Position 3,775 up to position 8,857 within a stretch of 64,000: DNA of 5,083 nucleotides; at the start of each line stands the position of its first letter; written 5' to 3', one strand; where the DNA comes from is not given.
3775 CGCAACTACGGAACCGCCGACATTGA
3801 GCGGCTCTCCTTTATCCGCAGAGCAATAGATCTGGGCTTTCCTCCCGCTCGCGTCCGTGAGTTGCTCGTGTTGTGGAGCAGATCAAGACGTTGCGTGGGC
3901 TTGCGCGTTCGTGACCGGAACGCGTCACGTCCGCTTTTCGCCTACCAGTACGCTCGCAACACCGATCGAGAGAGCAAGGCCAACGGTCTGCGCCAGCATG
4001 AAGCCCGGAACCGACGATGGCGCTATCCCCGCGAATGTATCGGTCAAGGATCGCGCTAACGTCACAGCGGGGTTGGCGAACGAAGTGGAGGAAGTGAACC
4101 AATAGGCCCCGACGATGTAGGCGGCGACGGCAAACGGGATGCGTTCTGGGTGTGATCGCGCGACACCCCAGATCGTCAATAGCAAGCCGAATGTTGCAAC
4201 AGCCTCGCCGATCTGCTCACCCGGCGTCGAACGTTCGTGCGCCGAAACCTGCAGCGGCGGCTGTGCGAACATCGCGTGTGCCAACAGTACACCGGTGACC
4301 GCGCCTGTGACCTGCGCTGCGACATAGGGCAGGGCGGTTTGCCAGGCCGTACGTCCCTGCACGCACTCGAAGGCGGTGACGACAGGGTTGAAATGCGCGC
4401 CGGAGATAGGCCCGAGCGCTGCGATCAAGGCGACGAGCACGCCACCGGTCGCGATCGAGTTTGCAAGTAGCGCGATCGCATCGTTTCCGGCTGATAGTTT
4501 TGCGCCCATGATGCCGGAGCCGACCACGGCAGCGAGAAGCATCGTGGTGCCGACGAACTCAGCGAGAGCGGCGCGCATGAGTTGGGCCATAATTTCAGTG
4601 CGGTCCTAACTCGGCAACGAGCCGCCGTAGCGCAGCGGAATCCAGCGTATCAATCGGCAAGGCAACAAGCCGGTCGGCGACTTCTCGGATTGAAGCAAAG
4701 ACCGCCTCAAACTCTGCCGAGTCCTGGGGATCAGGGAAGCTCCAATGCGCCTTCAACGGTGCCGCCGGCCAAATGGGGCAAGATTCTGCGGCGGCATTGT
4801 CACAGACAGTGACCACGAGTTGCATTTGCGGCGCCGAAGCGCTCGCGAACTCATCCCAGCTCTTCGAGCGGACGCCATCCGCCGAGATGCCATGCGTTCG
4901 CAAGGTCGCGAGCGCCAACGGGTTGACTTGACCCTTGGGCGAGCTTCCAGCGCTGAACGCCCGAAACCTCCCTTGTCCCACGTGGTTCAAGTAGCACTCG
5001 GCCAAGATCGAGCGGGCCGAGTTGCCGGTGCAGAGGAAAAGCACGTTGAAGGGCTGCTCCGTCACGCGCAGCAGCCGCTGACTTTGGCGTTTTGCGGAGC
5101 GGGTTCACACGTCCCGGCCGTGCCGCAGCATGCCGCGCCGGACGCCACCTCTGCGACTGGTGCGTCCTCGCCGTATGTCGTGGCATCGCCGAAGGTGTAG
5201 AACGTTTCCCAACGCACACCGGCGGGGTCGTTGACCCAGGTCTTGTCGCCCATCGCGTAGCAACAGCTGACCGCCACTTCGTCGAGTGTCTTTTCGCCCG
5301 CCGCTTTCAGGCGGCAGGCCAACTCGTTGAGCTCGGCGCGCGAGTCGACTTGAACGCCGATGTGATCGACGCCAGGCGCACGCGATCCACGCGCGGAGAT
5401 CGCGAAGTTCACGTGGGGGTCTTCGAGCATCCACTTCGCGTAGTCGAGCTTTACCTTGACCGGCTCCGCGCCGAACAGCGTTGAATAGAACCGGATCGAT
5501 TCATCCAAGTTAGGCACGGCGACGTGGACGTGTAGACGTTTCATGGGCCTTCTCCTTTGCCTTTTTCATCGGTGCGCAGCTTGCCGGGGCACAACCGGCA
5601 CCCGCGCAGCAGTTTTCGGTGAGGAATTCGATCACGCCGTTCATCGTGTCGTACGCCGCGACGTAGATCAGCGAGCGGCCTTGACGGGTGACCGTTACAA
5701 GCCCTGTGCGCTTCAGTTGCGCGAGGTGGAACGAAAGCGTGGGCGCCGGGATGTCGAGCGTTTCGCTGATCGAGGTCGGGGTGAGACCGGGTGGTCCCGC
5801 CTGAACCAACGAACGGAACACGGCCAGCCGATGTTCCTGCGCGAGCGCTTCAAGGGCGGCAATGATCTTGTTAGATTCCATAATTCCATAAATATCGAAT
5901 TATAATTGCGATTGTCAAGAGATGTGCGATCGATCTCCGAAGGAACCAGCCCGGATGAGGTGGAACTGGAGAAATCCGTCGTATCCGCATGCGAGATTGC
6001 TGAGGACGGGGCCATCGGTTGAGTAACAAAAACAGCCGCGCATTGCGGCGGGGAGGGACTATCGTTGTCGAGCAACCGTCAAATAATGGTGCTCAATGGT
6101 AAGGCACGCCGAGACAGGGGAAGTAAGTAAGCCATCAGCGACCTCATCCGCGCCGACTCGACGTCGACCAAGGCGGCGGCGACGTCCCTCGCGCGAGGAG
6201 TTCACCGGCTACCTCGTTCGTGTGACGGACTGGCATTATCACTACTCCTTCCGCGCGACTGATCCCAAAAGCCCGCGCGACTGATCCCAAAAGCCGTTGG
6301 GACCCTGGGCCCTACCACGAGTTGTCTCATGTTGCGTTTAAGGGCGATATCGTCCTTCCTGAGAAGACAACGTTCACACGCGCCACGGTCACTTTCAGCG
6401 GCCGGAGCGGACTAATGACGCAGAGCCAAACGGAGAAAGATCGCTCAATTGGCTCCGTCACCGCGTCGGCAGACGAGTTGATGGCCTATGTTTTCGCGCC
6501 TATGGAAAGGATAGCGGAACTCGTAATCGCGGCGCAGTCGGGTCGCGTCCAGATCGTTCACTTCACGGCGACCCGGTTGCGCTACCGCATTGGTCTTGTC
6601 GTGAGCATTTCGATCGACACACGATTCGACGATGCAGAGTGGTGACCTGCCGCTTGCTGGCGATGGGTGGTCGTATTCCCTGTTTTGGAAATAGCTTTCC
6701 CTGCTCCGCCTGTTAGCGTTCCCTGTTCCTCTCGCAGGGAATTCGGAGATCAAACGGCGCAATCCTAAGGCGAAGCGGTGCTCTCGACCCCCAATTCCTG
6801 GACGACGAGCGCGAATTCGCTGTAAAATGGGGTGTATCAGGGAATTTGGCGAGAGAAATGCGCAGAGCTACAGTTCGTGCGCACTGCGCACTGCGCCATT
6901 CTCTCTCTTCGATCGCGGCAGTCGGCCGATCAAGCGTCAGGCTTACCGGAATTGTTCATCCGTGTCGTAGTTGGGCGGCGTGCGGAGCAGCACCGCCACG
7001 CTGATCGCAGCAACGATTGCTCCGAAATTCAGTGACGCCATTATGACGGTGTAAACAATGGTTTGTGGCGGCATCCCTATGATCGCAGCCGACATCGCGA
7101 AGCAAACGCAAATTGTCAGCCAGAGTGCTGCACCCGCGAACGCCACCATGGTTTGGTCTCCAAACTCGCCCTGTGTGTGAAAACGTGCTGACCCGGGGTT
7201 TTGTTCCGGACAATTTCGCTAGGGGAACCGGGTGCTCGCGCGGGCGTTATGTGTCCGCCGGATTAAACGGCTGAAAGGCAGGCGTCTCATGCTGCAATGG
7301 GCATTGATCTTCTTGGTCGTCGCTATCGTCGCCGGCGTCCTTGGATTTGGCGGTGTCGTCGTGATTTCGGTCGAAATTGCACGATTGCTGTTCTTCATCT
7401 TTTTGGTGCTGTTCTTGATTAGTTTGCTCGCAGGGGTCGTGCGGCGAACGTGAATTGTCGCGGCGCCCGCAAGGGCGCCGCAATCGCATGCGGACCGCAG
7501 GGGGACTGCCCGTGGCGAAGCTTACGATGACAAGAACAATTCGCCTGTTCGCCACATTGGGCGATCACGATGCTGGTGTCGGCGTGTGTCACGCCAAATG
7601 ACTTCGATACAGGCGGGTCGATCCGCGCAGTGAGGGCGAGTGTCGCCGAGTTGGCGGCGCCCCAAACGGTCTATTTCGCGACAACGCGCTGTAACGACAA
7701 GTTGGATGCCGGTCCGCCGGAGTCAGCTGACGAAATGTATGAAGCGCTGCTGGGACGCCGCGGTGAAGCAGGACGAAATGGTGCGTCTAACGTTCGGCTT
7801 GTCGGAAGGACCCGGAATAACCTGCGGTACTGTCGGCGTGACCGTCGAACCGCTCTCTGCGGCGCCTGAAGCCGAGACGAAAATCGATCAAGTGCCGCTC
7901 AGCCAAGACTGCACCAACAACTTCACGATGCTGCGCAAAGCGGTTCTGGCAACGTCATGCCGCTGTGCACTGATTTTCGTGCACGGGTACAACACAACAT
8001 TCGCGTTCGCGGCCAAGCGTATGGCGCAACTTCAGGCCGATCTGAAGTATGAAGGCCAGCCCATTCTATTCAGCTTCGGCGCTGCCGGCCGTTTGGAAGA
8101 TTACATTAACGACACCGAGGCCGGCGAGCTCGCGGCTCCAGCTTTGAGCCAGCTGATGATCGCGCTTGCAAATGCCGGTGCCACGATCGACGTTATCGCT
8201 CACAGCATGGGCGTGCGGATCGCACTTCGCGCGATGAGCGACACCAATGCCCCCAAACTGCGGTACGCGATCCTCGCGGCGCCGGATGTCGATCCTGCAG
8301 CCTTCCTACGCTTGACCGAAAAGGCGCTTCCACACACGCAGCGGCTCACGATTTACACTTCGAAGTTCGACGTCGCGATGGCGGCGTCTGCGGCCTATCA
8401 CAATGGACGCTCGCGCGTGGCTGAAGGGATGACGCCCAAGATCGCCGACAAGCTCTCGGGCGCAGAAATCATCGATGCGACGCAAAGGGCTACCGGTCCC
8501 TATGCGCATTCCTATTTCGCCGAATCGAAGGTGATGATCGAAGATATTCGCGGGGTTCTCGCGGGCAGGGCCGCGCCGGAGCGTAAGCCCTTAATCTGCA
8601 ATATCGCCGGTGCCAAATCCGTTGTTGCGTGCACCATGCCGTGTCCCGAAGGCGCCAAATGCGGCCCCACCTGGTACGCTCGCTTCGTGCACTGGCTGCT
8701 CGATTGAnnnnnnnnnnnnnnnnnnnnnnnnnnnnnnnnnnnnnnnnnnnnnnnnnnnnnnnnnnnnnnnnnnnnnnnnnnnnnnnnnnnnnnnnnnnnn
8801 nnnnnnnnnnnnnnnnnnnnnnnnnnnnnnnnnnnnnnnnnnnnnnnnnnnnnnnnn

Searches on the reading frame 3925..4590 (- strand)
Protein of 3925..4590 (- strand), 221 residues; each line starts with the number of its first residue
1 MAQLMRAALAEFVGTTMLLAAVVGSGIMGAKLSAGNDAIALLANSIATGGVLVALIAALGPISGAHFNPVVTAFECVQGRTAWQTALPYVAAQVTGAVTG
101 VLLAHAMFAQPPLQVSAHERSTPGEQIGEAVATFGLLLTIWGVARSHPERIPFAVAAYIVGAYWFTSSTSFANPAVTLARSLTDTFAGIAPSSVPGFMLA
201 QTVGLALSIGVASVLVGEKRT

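Call 18: search_protein_families(library=pfam, proteins=[window:3925-4590:-], max_evalue=0.00001)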
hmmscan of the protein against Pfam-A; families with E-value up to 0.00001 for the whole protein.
window:3925-4590:- (221 aa): 1 family
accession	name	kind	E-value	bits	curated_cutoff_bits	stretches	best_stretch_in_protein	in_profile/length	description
PF00230.25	MIP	-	1.2e-22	81.3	25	1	3-161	6-168/222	Major intrinsic protein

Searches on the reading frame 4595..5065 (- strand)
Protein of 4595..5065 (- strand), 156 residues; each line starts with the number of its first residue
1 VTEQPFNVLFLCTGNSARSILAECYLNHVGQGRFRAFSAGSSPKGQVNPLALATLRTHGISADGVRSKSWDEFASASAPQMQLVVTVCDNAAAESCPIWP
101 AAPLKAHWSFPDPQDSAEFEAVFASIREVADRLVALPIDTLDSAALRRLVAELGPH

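Call 18: search_protein_families(library=pfam, proteins=[window:4595-5065:-], max_evalue=0.00001)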
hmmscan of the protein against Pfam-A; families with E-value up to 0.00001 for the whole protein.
window:4595-5065:- (156 aa): 1 family
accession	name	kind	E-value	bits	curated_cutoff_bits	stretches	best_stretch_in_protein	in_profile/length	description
PF01451.26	LMWPc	-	3e-15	57.1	23.2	1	8-132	1-142/144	Low molecular weight phosphotyrosine protein phosphatase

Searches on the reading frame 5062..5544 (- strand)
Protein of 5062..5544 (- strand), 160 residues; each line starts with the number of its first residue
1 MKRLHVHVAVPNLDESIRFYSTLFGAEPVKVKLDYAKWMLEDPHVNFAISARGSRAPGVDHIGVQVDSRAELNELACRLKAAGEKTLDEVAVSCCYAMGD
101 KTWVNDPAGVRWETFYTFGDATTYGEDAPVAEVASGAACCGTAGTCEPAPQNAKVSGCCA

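Call 18: search_protein_families(library=pfam, proteins=[window:5062-5544:-], max_evalue=0.00001)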
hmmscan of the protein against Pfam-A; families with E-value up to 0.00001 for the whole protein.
window:5062-5544:- (160 aa): 1 family
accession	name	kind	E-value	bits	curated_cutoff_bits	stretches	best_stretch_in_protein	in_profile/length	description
PF00903.31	Glyoxalase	-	7.9e-11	42.8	20.6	1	4-113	3-120/121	Glyoxalase/Bleomycin resistance protein/Dioxygenase superfamily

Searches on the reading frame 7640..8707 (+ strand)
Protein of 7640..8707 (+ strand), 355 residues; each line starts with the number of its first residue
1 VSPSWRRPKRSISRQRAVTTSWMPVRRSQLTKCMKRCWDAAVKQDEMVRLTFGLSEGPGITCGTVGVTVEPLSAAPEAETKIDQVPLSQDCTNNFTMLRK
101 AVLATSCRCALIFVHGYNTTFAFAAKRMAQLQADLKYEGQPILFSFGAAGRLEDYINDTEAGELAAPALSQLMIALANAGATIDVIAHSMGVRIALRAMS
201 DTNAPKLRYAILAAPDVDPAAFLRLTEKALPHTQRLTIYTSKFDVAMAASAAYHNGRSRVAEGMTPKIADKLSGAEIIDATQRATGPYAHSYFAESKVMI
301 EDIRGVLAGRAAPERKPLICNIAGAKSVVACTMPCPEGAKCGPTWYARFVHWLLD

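Call 18: search_protein_families(library=pfam, proteins=[window:7640-8707:+], max_evalue=0.00001)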
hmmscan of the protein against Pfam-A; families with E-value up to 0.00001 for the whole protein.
window:7640-8707:+ (355 aa): 1 family
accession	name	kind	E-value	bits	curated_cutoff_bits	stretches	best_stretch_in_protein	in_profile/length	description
PF05990.18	DUF900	-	3.3e-31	109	20.5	1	97-299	8-224/232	Alpha/beta hydrolase of unknown function (DUF900)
